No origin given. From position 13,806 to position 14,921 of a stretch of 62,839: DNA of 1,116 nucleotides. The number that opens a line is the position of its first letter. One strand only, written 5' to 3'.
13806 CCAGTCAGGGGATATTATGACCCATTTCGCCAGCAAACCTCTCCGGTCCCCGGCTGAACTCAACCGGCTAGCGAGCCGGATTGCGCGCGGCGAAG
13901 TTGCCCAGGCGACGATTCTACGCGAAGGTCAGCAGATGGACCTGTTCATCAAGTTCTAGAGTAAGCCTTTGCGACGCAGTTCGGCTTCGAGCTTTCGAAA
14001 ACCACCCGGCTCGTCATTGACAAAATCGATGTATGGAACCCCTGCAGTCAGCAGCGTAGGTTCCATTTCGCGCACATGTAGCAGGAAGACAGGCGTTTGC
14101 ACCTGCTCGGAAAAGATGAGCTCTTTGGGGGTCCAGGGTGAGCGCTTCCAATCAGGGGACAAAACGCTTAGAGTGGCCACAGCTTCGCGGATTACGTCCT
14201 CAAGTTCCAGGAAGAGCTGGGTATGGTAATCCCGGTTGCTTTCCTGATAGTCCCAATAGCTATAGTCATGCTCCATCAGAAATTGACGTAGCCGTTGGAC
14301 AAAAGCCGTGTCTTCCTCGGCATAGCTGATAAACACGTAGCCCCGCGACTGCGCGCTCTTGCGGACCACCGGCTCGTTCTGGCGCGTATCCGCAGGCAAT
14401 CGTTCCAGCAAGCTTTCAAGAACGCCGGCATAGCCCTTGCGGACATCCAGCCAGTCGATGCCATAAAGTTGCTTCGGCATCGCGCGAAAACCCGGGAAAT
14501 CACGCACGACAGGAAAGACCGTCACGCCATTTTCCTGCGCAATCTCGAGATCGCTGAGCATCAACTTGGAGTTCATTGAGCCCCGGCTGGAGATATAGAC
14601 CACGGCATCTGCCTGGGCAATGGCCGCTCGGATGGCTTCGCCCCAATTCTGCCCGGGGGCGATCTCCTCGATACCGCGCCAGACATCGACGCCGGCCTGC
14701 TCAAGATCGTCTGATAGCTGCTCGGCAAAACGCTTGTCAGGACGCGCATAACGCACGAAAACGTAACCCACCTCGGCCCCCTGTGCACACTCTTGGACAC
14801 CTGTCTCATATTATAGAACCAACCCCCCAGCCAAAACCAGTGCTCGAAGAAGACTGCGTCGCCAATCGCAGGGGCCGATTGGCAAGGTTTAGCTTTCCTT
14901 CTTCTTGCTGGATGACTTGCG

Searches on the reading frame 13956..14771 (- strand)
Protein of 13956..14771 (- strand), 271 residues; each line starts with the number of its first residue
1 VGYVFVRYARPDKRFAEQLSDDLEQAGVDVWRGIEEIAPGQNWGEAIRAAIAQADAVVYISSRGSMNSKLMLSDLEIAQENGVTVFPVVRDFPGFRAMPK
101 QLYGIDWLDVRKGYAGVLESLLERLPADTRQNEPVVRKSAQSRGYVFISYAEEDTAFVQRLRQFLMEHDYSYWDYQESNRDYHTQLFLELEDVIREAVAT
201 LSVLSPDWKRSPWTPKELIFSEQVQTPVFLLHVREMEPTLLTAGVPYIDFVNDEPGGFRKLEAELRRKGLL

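Call 3: search_protein_families(library=pfam, proteins=[window:13956-14771:-], max_evalue=0.1)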
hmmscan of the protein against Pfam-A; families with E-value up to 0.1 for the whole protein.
window:13956-14771:- (271 aa): 4 families
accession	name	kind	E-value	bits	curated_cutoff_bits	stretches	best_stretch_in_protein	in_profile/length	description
PF13676.11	TIR_2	-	4e-38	131.1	28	2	4-113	1-111/122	TIR domain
PF01582.25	TIR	-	6.6e-07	29.7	21.3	1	9-81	11-83/179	TIR domain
PF10137.14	CAP12-PCTIR_TIR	-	0.00013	22.4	24.7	0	146-207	2-62/119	CAP12/Pycsar effector protein, TIR domain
PF08937.16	ThsB_TIR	-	0.021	15.6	21.2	0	147-232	1-94/100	Thoeris protein ThsB, TIR-like domain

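Call 4: search_protein_families(library=padloc, proteins=[window:13956-14771:-], max_evalue=0.1)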
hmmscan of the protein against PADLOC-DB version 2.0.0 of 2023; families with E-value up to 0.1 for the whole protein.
window:13956-14771:- (271 aa): 14 families
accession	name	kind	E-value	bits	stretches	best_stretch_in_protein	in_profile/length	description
PDLC02012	SAVED5--SAVED_TIR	-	1.2e-15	55.6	2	2-71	14-83/404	-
PDLC05062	PDC-S66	-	5.3e-12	43.8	2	138-218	143-223/282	-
PDLC02421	Aga_TIR-PNTD1-PNTD2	-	7.8e-11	39.7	1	4-128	6-135/430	Class I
PDLC02403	Aga_TIR-PNTD1-PNTD2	-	1.6e-10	38.6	1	4-128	5-134/443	Class I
PDLC00434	ThsB1|ThsB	-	1.4e-06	25.7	1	4-89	141-227/396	TIR-like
PDLC02416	Aga_REase-TIR-PNTD1-PNTD2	-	1.7e-06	25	1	10-82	164-237/572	Class I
PDLC00422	ThsB1|ThsB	-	4.6e-05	21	1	136-236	33-139/194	TIR-like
PDLC03957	bSEFIR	-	9.3e-05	20.4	1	4-63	41-103/412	-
PDLC00727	Effector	-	0.00015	18.3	1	2-43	174-216/590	TIR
PDLC00436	ThsB1|ThsB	-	0.00032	18.2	1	137-218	29-113/183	TIR-like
PDLC00419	ThsB1|ThsB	-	0.00035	18.4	0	140-223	24-110/165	TIR-like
PDLC02400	Aga_TIR-PNTD1-PNTD2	-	0.0028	14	1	9-82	195-269/639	Class I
PDLC00417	ThsB1|ThsB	-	0.0078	13.7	0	135-218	158-241/303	TIR-like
PDLC00728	Effector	-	0.03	11.3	1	2-52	10-60/432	TIR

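Call 61: search_protein_families(library=ncbifam, proteins=[window:13956-14771:-], max_evalue=0.01)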
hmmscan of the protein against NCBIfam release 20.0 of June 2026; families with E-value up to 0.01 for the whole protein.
window:13956-14771:- (271 aa): 3 families
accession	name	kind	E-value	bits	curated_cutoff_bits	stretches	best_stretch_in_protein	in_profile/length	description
NF058526.1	Thoeris_type3_ThcB4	equivalog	2.6e-07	29.8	220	1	4-88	130-215/375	Thoeris type III anti-phage system protein ThcB4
NF042941.1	Retron_TIR_antiphage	equivalog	2.5e-05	23.2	600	0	4-69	342-408/464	TIR domain-containing anti-phage reverse transcriptase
TIGR02298.1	HpaD_Fe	equivalog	0.0068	15.9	315.95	1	28-82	147-200/284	3,4-dihydroxyphenylacetate 2,3-dioxygenase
